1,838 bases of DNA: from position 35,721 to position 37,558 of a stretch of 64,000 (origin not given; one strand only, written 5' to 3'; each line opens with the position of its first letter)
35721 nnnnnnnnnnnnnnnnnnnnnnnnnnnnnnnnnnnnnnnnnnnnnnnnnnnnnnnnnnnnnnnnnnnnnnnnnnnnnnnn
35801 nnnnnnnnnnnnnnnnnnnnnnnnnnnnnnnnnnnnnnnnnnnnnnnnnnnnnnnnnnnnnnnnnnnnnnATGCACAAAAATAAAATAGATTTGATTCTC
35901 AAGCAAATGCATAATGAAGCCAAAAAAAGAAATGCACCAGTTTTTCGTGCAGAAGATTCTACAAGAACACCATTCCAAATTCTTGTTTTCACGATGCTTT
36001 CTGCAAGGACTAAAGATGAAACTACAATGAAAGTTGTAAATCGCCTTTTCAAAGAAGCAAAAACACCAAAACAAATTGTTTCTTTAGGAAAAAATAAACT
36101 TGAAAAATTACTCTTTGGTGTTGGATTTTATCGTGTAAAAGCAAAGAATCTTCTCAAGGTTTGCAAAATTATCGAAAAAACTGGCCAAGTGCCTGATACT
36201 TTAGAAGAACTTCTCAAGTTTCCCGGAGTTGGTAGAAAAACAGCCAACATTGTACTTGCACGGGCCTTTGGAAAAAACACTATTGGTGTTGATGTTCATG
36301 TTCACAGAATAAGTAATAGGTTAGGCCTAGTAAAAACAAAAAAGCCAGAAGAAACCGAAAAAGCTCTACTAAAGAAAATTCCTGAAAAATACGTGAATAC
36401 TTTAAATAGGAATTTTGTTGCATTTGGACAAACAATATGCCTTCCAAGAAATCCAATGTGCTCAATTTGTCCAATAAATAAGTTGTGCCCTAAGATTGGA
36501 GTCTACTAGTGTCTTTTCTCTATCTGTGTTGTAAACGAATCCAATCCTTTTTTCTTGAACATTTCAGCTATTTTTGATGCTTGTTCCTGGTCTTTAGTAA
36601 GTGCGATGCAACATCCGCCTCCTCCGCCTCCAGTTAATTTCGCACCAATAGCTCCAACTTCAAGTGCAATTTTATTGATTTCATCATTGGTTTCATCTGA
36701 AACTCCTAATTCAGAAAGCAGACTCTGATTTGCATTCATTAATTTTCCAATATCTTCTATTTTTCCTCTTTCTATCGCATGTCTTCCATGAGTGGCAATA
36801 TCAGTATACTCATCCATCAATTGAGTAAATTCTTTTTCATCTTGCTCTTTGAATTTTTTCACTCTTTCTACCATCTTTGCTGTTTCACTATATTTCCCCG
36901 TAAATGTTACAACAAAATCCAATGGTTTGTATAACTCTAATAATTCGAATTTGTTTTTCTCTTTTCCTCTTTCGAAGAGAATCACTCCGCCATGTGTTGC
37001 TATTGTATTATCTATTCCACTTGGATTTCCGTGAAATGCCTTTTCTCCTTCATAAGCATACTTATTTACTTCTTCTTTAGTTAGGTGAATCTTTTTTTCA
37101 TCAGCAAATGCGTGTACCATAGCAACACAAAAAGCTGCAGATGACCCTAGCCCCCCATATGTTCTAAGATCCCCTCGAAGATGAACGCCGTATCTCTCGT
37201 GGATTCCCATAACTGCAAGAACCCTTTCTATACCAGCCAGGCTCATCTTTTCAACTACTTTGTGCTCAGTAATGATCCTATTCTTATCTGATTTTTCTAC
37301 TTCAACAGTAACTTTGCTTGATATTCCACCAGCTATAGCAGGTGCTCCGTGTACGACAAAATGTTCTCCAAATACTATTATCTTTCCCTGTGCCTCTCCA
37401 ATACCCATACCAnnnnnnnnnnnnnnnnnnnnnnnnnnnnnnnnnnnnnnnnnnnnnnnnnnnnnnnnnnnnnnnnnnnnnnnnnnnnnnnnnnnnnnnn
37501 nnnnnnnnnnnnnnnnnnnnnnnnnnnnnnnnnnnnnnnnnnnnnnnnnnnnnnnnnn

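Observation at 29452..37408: Near-complete archaeal-type mevalonate pathway gene set co-localised, with non-pathway insertions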

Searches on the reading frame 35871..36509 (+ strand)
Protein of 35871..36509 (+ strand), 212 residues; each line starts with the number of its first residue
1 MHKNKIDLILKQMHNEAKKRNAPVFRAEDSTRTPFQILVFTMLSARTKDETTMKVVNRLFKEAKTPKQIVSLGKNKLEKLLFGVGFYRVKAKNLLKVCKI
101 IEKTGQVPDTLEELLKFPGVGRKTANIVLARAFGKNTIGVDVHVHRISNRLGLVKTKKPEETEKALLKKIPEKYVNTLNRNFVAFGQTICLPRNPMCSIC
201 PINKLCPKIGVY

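Call 3: search_protein_families(library=pfam, proteins=[window:35871-36509:+], max_evalue=0.01)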
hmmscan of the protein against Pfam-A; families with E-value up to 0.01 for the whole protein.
window:35871-36509:+ (212 aa): 5 families
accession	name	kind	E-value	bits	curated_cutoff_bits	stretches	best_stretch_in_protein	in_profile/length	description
PF00730.31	HhH-GPD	-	7.4e-26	91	26.2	1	41-171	3-107/108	HhH-GPD superfamily base excision DNA repair protein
PF00633.29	HHH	-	1.3e-06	28.3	24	1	105-129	4-28/30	Helix-hairpin-helix motif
PF22175.2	Ogg-HhH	-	3.6e-06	27.1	27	1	27-166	13-157/173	8-oxoguanine DNA glycosylase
PF10576.14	EndIII_4Fe-2S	-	0.00017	22.2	20.5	1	190-206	1-17/17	Iron-sulfur binding domain of endonuclease III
PF09674.15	DUF2400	-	0.0069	16.9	25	0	138-161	171-194/225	Protein of unknown function (DUF2400)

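Call 4: search_protein_families(library=ncbifam, proteins=[window:35871-36509:+], max_evalue=0.01)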
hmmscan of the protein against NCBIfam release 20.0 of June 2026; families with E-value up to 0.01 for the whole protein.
window:35871-36509:+ (212 aa): 9 families
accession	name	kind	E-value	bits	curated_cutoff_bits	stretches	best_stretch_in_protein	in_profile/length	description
TIGR01083.1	nth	equivalog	5.9e-55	185.9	211.7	1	20-197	13-192/192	endonuclease III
NF007978.0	PRK10702.1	equivalog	3.6e-38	131.3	405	1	20-206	15-203/211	endonuclease III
TIGR01084.1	mutY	equivalog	3.5e-24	85.8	286.5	1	18-206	14-206/277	A/G-specific adenine glycosylase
NF008132.0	PRK10880.1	equivalog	1.4e-18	67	427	1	31-206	28-209/351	A/G-specific adenine glycosylase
NF053634.1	MonDNAglycDR2438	equivalog_domain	6e-18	65.2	400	1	107-209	103-207/219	monofunctional DNA glycosylase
NF010488.0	PRK13910.1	equivalog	2e-16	60.3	471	1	46-206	5-167/290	adenine-specific DNA glycosylase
NF002305.0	PRK01229.1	equivalog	5.1e-06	26.1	183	1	4-168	6-177/210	N-glycosylase/DNA lyase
NF010494.0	PRK13913.1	equivalog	5.3e-06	26.5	192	1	10-153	10-164/220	3-methyladenine DNA glycosylase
TIGR00588.1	ogg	subfamily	7.6e-06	25.3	397.85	1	106-158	214-267/310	8-oxoguanine DNA-glycosylase (ogg)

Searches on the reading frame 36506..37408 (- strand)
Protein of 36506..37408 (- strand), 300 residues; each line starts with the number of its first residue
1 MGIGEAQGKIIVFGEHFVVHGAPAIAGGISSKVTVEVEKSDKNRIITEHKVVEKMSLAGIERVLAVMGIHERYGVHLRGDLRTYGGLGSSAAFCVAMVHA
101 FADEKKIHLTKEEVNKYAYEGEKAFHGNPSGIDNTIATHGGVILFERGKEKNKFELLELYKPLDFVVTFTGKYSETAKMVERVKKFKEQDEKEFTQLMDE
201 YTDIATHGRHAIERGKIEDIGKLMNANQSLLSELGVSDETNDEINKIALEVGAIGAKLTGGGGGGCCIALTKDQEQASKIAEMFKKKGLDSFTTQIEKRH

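Call 3: search_protein_families(library=pfam, proteins=[window:36506-37408:-], max_evalue=0.01)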
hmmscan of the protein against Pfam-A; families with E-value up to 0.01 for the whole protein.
window:36506-37408:- (300 aa): 3 families
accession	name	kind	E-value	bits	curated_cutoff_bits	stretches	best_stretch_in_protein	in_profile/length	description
PF08544.19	GHMP_kinases_C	-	1.1e-16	61.4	21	1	210-288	3-83/85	GHMP kinases C terminal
PF00288.32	GHMP_kinases_N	-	3.9e-14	53.1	22.3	1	68-141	15-87/87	GHMP kinases N terminal domain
PF22700.2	MVD-like_N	-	0.003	17.6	27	1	30-121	34-131/157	Diphosphomevalonate decarboxylase-like N-terminal domain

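Call 4: search_protein_families(library=ncbifam, proteins=[window:36506-37408:-], max_evalue=0.01)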
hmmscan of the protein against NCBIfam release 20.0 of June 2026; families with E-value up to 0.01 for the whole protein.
window:36506-37408:- (300 aa): 19 families
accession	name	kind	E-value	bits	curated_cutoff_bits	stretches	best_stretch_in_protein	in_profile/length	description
TIGR00549.1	mevalon_kin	equivalog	1.2e-67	228.4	163.05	1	6-270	1-276/276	mevalonate kinase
NF003036.0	PRK03926.1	equivalog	7.8e-54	182.8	403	1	5-298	5-293/302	mevalonate kinase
NF003006.0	PRK03817.1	equivalog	9.1e-21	74.2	443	2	173-295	215-336/352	galactokinase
TIGR01220.1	Pmev_kin_Gr_pos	equivalog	1.4e-19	70.4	165.7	2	156-293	209-351/358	phosphomevalonate kinase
NF040957.1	Arch_PMK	equivalog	3.7e-18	66.1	500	1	6-289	4-302/316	phosphomevalonate kinase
NF002288.1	PRK01212.1-4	equivalog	6.9e-15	54.9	194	1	32-287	38-281/303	homoserine kinase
TIGR00131.1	gal_kin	equivalog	8.8e-14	51.2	226.65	1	210-283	287-361/388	galactokinase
NF001816.0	PRK00555.1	equivalog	9.9e-13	47.8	509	1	211-286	263-338/363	galactokinase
NF049969.1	GlMnHpPKinHddA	equivalog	1e-12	48.2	600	1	78-288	103-321/338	D-glycero-D-manno-heptose 7-phosphate kinase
NF003705.0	PRK05322.1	equivalog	1.5e-11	43.6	385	1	206-278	282-356/388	galactokinase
NF003472.0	PRK05101.1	equivalog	1.5e-10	40.6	499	2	206-283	276-355/382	galactokinase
TIGR01920.1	Shik_kin_archae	equivalog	6.8e-09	35.5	126.85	1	26-114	18-111/266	shikimate kinase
TIGR00191.1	thrB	equivalog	3.4e-07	29.4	168.25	1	60-144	67-146/304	homoserine kinase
NF009948.0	PRK13412.1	equivalog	8.9e-07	27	721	1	190-289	853-953/974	bifunctional fucokinase/fucose-1-phosphate guanylyltransferase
NF040656.1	GHMP_GYDIA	hypoth_equivalog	7.9e-06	25.3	225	0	114-290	131-290/299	GYDIA family GHMP kinase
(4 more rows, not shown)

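Call 29: search_solved_structures(query=window:36506-37408:-, max_evalue=0.00001)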
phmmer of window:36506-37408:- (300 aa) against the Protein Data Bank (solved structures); distinct sequences matched with E-value up to 0.00001: 22.
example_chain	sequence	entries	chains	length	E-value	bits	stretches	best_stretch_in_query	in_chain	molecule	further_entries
2hfs_A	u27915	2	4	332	2.8e-49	171.3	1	6-287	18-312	Mevalonate kinase, putative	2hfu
6mde_A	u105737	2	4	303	7.1e-30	107.6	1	5-285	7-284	Mevalonate kinase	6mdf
4hac_A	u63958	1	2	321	8.8e-30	107.3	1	5-285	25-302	Mevalonate kinase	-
2x7i_A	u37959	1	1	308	6.4e-28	101.2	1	2-289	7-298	MEVALONATE KINASE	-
2oi2_A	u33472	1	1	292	6.3e-27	98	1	1-289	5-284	Mevalonate kinase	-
8teb_A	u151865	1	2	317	1.2e-26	97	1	6-284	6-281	Mevalonate kinase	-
1kkh_A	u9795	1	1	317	1.2e-25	93.8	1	56-285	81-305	Mevalonate Kinase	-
1vis_A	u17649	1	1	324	1.3e-25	93.7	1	56-285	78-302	Mevalonate kinase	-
1kvk_A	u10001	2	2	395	4.3e-22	82.1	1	112-281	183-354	mevalonate kinase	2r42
2r3v_A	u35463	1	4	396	2.2e-19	73.2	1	109-276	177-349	Mevalonate kinase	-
8tfo_A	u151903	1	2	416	8.5e-19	71.3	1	113-280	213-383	Mevalonate kinase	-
1s4e_A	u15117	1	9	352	4.2e-13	52.6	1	184-293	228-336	Galactokinase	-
3k17_A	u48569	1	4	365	1.1e-12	51.3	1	159-290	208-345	Lin0012 protein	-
2cz9_A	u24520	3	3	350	2e-11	47.1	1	193-292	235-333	Probable galactokinase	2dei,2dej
4n3o_A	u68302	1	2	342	6.3e-11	45.5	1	73-288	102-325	Putative D-glycero-D-manno-heptose 7-phosphate kinase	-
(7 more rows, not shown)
